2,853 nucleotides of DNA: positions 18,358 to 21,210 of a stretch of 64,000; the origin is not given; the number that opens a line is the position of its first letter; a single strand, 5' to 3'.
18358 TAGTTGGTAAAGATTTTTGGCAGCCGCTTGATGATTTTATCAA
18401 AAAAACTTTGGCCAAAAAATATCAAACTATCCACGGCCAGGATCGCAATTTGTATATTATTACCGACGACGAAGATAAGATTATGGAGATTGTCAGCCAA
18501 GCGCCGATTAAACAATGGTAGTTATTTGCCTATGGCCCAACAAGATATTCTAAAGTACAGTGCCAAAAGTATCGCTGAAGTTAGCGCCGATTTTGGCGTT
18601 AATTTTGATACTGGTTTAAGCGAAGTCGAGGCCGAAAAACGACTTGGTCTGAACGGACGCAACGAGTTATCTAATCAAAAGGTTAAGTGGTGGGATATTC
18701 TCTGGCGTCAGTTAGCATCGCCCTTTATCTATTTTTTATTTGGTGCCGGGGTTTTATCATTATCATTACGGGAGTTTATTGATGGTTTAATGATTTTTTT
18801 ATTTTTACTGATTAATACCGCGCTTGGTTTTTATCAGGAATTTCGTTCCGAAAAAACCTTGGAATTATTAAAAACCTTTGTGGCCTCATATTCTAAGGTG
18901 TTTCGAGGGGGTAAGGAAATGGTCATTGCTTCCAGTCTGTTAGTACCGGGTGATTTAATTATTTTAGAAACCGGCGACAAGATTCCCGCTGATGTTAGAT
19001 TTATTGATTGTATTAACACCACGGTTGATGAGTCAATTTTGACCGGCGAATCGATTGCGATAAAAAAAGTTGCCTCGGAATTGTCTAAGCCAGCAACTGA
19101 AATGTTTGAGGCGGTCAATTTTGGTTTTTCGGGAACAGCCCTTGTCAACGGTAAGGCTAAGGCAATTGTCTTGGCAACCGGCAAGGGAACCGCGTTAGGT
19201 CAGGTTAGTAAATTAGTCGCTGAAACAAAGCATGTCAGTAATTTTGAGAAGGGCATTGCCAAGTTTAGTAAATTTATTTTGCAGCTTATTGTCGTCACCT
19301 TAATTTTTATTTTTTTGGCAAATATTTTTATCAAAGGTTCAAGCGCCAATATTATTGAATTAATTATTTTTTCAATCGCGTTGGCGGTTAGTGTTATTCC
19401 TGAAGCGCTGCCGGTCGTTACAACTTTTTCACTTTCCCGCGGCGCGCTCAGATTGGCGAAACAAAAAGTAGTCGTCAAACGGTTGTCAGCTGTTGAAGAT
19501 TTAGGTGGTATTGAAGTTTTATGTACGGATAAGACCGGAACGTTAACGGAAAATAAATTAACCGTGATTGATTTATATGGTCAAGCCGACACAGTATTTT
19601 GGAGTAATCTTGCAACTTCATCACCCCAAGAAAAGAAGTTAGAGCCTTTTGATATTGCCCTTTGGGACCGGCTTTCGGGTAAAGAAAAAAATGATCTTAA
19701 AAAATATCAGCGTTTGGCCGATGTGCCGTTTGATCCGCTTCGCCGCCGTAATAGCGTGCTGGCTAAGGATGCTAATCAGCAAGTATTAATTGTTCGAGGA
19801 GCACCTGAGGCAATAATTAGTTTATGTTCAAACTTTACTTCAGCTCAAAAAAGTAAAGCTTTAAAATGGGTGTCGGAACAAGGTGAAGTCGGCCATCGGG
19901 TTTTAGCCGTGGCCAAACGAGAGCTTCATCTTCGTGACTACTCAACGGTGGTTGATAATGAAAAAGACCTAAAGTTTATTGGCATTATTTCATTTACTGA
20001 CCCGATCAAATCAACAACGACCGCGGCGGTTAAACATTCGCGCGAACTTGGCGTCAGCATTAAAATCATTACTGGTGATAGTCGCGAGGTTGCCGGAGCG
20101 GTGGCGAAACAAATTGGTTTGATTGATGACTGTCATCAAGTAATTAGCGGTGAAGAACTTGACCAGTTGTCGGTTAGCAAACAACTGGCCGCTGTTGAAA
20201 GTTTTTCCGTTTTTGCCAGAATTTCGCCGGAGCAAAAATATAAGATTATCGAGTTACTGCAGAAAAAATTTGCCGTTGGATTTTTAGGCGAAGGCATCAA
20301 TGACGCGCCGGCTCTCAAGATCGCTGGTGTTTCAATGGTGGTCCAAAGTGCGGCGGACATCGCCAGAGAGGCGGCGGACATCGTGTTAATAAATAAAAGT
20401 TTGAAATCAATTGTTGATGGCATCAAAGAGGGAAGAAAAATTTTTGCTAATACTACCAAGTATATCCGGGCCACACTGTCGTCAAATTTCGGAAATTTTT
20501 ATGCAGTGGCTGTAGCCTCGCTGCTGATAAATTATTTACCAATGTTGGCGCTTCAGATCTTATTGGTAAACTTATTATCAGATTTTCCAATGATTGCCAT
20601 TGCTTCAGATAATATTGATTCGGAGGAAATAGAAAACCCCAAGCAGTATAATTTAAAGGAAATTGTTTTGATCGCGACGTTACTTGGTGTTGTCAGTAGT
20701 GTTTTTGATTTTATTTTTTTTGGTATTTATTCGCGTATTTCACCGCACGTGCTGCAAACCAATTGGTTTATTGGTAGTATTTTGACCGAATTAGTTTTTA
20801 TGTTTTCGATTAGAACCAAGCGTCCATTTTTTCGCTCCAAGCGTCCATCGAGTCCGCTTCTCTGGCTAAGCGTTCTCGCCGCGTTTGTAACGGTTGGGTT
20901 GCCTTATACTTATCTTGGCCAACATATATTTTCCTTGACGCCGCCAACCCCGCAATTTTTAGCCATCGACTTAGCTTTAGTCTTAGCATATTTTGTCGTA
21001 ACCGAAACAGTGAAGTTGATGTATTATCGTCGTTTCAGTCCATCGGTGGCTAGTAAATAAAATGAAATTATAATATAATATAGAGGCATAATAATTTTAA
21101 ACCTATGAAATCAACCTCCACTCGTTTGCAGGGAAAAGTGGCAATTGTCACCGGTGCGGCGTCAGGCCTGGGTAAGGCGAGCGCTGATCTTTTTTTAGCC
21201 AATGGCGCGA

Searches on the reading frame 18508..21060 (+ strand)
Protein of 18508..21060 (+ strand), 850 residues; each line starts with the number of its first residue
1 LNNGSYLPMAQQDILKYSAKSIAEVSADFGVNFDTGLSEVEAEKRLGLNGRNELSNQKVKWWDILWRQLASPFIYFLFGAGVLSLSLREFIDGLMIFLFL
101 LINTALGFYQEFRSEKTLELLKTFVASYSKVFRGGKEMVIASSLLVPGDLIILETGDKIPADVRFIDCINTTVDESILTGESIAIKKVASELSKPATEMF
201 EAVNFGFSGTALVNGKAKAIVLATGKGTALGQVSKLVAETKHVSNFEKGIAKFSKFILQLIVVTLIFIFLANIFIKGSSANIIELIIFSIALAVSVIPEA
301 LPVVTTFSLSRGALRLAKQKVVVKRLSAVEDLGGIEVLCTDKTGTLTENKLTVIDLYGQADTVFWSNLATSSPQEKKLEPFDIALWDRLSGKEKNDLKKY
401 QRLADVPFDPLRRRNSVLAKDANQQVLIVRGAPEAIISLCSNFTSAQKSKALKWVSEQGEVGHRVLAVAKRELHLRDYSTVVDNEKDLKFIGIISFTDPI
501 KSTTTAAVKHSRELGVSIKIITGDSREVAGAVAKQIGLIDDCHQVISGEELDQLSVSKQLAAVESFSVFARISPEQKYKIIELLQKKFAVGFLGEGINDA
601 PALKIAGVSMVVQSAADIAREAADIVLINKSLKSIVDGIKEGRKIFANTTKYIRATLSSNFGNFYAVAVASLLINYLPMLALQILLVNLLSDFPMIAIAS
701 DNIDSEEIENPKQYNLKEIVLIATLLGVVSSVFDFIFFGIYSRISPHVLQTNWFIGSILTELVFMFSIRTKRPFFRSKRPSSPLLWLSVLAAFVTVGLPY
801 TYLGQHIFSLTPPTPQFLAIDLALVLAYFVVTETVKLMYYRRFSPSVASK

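Call 84: search_protein_families(library=ncbifam, proteins=[window:18508-21060:+], max_evalue=0.00001)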
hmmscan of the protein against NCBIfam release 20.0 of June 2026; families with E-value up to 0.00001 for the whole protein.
window:18508-21060:+ (850 aa): 19 families
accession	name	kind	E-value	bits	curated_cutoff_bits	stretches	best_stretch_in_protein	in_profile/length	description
TIGR01524.1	ATPase-IIIB_Mg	equivalog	1.7e-177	592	610.75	1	23-844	21-865/867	magnesium-translocating P-type ATPase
NF011702.0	PRK15122.1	subfamily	1e-158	530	975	1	18-844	32-904/907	magnesium-translocating P-type ATPase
TIGR01647.1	ATPase-IIIA_H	equivalog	4.9e-147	491.2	615.5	1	36-794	1-748/755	plasma-membrane proton-efflux P-type ATPase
TIGR01522.1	ATPase-IIA2_Ca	equivalog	3.6e-128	428.7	798.3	1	16-731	3-733/854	calcium-transporting P-type ATPase, PMR1-type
TIGR01116.1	ATPase-IIA1_Ca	equivalog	1.9e-107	360.3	703.4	2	74-380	10-309/799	calcium-translocating P-type ATPase, SERCA-type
TIGR01523.1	ATPase-IID_K-Na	equivalog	8.1e-95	318.3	645.05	3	21-239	10-232/997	potassium/sodium efflux P-type ATPase, fungal-type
TIGR01106.1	ATPase-IIC_X-K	subfamily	9.8e-81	272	946.1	3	21-357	21-366/997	Na,H/K antiporter P-type ATPase subunit alpha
TIGR01517.1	ATPase-IIB_Ca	equivalog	7.4e-79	265.9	507.05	1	23-705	42-746/882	calcium-translocating P-type ATPase, PMCA-type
TIGR01494.1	ATPase_P-type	subfamily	9.8e-74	248.5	62.3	4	563-682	360-475/478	HAD-IC family P-type ATPase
TIGR01657.1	P-ATPase-V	hypoth_equivalog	9.4e-73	245.3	618.25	3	31-366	134-480/1055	ATP13A2 family polyamine export P-type ATPase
TIGR01525.1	ATPase-IB_hvy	subfamily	1.3e-60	205.8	346.25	2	81-543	9-431/560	heavy metal translocating P-type ATPase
TIGR01512.1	ATPase-IB2_Cd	subfamily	6.1e-45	153.8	313.5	3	81-356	9-255/494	cadmium family heavy metal-translocating P-type ATPase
TIGR01511.1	ATPase-IB1_Cu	subfamily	1.3e-44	153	397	2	92-364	45-290/542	copper-translocating P-type ATPase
NF008262.1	PRK11033.1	equivalog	6.9e-36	124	1005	2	85-361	190-451/731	zinc/cadmium/mercury/lead-transporting ATPase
NF007952.0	PRK10671.1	equivalog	9.3e-33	113.4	1316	2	109-400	309-587/838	copper-exporting P-type ATPase CopA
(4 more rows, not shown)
